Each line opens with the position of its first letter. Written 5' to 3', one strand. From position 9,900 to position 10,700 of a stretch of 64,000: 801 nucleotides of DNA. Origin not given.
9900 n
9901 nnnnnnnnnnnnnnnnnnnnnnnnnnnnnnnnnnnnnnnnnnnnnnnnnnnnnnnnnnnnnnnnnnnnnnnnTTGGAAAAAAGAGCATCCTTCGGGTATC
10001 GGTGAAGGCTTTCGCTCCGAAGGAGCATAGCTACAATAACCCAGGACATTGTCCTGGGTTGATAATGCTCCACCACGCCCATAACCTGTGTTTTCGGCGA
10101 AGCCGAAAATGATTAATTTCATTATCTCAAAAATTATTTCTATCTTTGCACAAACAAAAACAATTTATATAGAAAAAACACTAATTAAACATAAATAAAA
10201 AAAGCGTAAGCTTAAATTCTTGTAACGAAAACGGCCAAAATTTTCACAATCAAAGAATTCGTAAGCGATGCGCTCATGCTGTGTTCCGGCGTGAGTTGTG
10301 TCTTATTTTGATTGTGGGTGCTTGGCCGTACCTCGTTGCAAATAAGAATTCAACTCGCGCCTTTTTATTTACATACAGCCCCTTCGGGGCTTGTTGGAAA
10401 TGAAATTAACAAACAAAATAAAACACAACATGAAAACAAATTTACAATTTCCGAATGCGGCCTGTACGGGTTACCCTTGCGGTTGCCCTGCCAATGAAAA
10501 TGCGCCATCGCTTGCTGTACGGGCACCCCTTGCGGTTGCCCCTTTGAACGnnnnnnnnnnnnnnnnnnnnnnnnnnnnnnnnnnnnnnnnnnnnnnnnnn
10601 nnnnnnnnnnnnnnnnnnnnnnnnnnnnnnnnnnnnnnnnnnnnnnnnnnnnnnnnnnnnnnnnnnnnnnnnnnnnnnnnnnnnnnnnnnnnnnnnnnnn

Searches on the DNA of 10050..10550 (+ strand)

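Call 11: search_rna_families(source=window, start=10050, end=10550, threshold=evalue, max_evalue=10, show_alignments=3)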
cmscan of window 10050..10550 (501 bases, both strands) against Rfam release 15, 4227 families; matches with E-value up to 10: 8.
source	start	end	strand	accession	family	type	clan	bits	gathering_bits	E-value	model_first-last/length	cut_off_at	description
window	10092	10167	-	RF02280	TtnuCD3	Gene; snRNA; snoRNA; CD-box;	-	19.7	70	2.8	1-72/72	no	Tetrahymena snoRNA TtnuCD3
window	10082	10115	+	RF02372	PyrC_leader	Cis-reg; leader;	-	18.5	50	2.8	1-50/50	no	PyrC leader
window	10336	10468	+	RF01931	bxd_3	Gene; lncRNA;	-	18.3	70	7.5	1-137/137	no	Bithoraxoid conserved region 3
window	10295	10429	+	RF00717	mir-315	Gene; miRNA;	-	15.7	63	9.1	1-83/83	no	mir-315 microRNA precursor family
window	10057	10143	-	RF02722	sca_ncR27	Gene; snRNA; snoRNA; scaRNA;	-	14.8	91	4.9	1-83/83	no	Small Cajal body specific RNA ncR27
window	10310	10431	-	RF01443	S_pombe_snR91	Gene; snRNA; snoRNA; HACA-box;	-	14.2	50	8.6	1-144/144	no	small nucleolar RNA snR91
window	10295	10429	-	RF04120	MIR5998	Gene; miRNA;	-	12.7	180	4.8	22-152/173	no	MIR5998 microRNA precursor family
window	10409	10465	+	RF01675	CrcZ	Gene; sRNA;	-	9.2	95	3.5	1-398/398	no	Pseudomonas sRNA CrcZ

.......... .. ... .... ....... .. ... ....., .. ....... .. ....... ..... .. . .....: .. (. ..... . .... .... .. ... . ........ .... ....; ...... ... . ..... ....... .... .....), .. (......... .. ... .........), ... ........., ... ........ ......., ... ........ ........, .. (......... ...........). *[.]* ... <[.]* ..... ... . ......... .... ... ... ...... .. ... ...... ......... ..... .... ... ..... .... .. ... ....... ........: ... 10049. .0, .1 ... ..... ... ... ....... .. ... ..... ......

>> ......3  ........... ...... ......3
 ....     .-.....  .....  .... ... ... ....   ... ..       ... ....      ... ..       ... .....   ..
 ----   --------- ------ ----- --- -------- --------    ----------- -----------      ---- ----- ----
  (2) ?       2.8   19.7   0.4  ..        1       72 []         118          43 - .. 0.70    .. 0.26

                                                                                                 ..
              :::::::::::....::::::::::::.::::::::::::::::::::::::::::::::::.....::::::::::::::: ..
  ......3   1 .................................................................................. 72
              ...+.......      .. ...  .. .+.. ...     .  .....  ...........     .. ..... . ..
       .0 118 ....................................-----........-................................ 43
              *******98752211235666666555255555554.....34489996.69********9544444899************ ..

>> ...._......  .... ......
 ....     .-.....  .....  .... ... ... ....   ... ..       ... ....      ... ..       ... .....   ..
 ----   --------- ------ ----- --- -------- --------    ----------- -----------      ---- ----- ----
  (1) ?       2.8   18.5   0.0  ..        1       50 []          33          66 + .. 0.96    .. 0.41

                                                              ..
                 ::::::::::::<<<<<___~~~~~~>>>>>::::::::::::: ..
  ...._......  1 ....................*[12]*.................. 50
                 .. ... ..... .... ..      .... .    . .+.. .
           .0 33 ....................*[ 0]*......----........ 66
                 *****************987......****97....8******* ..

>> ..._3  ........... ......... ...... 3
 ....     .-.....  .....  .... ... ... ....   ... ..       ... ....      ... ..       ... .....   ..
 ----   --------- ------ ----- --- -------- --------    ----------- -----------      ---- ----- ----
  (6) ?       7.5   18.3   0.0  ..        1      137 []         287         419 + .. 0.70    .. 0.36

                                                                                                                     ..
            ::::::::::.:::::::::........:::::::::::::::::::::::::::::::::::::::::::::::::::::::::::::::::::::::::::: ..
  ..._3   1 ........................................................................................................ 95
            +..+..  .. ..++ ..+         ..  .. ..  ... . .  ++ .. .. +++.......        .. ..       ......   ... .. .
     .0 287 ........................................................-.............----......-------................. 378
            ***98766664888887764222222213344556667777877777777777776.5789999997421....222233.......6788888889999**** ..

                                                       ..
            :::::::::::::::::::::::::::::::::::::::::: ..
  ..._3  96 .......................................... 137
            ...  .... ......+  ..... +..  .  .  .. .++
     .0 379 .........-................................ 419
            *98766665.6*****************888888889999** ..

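Call 41: build_rna_model(alignment_id=A3, structure=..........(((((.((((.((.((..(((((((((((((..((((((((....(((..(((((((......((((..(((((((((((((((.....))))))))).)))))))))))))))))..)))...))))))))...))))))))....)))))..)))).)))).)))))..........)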
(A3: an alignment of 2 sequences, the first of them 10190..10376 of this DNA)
Model R1 built from alignment A3 (2 sequences, 189 columns); structure: as given.
model positions 189; base pairs 63; branch points 0; effective number of sequences 0.8; information 0.589 bits per position. Calibrated on 0.2 Mb of random sequence (short: E-values are rough).
structure used (alignment columns):
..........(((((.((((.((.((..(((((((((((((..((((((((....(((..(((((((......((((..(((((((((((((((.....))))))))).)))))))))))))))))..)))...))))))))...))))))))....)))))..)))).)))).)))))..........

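Call 42: search_with_rna_model(model_id=R1, source=window, max_evalue=10, make_alignment=true, show_alignments=4)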
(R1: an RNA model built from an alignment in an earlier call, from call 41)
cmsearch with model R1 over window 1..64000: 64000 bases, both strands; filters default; matches with E-value up to 10: 6.
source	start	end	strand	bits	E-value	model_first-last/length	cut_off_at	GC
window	10188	10376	+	224.8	2.4e-59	1-189/189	no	0.39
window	48376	48559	+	205.3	5.8e-54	1-189/189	no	0.38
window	48379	48557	-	31.9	2.7e-06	1-189/189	no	0.38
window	10187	10375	-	28.8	1.9e-05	1-189/189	no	0.38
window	26235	26297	+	13.9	0.24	1-189/189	no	0.25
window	18843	18901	-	12.3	0.64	1-189/189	no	0.36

Alignment A4: 6 matches aligned to the model, 247 columns, each read 5' to 3' on its own strand. Consensus structure (alignment columns), stored with it:
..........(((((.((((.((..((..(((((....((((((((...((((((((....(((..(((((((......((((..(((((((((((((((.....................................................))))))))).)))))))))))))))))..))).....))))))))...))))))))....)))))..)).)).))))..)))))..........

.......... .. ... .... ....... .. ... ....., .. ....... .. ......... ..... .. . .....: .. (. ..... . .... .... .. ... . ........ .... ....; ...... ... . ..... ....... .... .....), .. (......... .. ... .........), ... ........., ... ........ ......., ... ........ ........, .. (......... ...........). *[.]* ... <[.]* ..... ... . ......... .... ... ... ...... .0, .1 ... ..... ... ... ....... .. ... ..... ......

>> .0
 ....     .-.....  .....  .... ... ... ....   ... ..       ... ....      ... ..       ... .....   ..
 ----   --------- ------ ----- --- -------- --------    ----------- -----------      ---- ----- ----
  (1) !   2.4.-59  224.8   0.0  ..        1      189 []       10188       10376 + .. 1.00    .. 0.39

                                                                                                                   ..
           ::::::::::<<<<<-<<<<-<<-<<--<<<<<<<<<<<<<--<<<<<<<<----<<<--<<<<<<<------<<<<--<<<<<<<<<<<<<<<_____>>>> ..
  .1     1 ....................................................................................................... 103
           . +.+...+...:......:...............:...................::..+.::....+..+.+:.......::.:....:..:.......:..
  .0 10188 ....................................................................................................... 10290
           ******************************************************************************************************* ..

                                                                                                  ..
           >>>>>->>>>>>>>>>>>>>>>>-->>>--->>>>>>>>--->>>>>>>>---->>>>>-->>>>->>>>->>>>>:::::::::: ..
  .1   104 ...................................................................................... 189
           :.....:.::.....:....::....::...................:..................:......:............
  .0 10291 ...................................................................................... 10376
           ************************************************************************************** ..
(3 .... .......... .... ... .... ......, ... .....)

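Call 43: search_with_rna_model(model_id=R1, sources=[L001, L002, L003, L004, L005, L006, L007, L008, L009, L010, L011, L012, L013, L014, L015, L016, L017, L018, L019, L020, L021, L022, L023, L024, L025, L026, L027, L028, L029, L030, L031, L032, L033, L034, L035, L036, L037, L038, L039, L040, L041, L042, L043, L044, L045, L046, L047, L048, L049, L050, L051, L052, L053, L054, L055, L056, L057, L058, L059, L060, L061, L062, L063, L064, L065, L066, L067, L068, L069, L070, L071, L072, L073, L074, L075, L076, L077, L078, L079, L080, L081, L082], max_evalue=5)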
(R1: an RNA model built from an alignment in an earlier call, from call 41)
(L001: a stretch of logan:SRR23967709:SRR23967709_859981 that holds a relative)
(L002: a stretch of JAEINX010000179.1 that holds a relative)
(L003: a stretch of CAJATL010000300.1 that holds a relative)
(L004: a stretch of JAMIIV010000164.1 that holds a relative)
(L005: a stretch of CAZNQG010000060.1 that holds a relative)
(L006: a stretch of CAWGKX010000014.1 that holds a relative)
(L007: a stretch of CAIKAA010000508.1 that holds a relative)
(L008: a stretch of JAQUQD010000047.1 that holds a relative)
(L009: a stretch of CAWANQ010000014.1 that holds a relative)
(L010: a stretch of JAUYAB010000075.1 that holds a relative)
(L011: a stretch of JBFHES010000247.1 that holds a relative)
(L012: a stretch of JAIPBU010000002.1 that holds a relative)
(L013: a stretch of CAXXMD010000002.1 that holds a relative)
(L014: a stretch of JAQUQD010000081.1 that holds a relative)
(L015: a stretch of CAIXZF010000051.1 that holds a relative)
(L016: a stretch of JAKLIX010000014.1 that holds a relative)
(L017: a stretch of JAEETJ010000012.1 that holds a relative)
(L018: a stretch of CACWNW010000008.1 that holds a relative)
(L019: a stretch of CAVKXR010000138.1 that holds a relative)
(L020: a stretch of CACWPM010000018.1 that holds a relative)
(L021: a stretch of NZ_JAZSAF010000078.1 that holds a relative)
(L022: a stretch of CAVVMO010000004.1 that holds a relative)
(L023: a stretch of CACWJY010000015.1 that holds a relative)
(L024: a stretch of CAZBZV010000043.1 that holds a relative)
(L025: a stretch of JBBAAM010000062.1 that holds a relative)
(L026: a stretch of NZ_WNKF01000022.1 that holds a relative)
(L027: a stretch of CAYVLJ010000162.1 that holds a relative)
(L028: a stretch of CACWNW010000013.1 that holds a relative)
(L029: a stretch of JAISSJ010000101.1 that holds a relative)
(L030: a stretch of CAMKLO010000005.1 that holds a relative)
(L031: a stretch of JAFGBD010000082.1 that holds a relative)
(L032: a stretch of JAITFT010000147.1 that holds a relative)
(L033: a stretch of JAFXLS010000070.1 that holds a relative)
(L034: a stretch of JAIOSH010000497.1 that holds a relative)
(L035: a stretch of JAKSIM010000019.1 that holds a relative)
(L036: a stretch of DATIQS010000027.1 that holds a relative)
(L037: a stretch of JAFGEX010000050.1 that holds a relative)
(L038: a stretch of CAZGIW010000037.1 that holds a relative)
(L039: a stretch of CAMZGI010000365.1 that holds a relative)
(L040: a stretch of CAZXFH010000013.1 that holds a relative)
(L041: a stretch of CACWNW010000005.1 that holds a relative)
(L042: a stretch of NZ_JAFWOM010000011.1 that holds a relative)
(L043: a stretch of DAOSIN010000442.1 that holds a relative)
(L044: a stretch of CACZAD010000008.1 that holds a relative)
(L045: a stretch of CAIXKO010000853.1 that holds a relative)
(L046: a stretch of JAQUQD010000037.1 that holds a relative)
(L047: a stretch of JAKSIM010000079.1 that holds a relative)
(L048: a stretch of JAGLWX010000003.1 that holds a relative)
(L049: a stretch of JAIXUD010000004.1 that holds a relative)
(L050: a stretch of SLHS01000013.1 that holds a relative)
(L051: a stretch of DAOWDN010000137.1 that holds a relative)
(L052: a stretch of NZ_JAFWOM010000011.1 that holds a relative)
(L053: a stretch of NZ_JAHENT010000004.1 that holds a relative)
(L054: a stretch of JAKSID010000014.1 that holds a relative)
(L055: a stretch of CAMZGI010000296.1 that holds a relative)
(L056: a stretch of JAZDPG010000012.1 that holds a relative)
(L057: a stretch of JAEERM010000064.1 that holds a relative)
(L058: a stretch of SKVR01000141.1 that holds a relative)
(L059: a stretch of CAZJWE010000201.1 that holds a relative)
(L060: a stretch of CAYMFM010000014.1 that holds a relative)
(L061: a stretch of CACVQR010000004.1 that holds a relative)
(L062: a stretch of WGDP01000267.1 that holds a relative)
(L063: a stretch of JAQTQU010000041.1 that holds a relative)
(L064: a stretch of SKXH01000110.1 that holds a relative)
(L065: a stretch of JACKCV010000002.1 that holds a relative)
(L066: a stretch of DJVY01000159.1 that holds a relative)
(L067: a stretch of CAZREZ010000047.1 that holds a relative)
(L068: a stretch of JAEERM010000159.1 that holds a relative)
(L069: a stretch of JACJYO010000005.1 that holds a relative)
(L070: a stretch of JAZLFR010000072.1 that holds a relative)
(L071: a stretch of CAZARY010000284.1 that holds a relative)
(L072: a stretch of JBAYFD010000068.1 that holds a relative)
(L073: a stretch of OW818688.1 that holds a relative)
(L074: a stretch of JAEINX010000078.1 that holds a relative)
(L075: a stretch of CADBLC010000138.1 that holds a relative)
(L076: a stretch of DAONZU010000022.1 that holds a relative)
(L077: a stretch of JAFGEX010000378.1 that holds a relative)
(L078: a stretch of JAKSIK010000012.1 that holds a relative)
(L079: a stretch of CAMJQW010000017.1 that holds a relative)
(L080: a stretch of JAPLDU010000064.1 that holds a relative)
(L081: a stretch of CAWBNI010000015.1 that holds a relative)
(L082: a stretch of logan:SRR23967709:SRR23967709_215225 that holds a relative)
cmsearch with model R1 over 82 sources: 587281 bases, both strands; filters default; matches with E-value up to 5: 0.
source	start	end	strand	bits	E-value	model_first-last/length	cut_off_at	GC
